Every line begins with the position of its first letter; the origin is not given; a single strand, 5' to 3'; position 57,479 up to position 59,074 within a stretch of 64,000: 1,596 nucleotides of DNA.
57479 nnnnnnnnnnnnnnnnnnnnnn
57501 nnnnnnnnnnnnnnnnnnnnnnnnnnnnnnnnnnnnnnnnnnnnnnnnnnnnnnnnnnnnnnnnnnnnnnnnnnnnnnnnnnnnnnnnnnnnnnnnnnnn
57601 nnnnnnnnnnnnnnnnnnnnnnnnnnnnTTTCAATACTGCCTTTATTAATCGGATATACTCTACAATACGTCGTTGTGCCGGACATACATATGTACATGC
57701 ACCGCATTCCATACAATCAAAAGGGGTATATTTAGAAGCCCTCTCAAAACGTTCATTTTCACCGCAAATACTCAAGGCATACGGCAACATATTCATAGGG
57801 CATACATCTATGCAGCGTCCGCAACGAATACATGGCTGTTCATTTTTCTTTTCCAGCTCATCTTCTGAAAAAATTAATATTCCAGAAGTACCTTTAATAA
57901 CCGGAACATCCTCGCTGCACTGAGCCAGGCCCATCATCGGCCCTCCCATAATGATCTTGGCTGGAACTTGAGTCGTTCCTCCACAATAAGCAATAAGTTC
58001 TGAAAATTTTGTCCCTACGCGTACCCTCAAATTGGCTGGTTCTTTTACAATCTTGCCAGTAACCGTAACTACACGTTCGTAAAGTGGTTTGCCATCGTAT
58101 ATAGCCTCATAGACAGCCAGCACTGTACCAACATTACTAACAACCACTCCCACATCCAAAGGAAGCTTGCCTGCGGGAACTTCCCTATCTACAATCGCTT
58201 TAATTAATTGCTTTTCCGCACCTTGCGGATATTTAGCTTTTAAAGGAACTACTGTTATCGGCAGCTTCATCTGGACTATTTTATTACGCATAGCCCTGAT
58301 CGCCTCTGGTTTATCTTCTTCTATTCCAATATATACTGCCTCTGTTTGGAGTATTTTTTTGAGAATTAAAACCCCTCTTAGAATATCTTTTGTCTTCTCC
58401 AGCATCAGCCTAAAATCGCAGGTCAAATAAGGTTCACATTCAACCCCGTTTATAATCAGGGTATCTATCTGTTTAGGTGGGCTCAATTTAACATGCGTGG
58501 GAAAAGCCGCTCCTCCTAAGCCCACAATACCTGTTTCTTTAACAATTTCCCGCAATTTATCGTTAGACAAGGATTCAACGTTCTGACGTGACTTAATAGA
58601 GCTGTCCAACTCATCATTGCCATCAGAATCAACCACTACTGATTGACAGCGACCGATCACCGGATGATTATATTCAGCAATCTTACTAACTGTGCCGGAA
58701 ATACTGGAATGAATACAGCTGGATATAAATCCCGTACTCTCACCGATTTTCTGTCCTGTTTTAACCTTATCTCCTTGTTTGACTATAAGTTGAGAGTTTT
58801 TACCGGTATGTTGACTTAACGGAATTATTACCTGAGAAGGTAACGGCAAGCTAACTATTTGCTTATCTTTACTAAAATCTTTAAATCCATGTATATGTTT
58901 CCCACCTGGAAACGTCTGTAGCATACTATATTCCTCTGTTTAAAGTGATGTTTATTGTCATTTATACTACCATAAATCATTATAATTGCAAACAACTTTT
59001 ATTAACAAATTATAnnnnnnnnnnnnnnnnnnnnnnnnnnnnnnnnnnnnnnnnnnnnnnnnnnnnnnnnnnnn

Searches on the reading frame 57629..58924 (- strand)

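Call 52: search_protein_families(library=pfam, proteins=[window:57629-58924:-], max_evalue=0.00001)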
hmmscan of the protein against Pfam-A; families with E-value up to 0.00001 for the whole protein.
window:57629-58924:- (432 aa): 9 families
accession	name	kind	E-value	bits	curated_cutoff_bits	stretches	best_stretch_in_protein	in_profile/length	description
PF01512.22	Complex1_51K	-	9.2e-54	181.8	31.2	1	128-273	1-150/150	Nuo51 FMN-binding domain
PF13375.12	RnfC_N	-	6.4e-32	110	25.6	1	4-102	2-100/101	RnfC Barrel sandwich hybrid domain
PF10531.15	SLBB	-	8.9e-13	48.3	27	1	285-333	1-54/55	SLBB domain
PF12838.12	Fer4_7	-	1.5e-08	35.4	27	1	365-416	2-50/52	4Fe-4S dicluster domain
PF13237.11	Fer4_10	-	1.8e-08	34.6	25.5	1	360-415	4-53/53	4Fe-4S dicluster domain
PF00037.32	Fer4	-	6.1e-08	32.6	21.1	0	361-379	4-22/24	4Fe-4S binding domain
PF13187.11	Fer4_9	-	3.1e-07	30.8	27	0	365-417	2-50/52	4Fe-4S dicluster domain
PF12797.12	Fer4_2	-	5.8e-07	29.5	24.5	0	361-376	6-21/22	4Fe-4S binding domain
PF12800.12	Fer4_4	-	3.6e-06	27.3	24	0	365-377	4-16/17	4Fe-4S binding domain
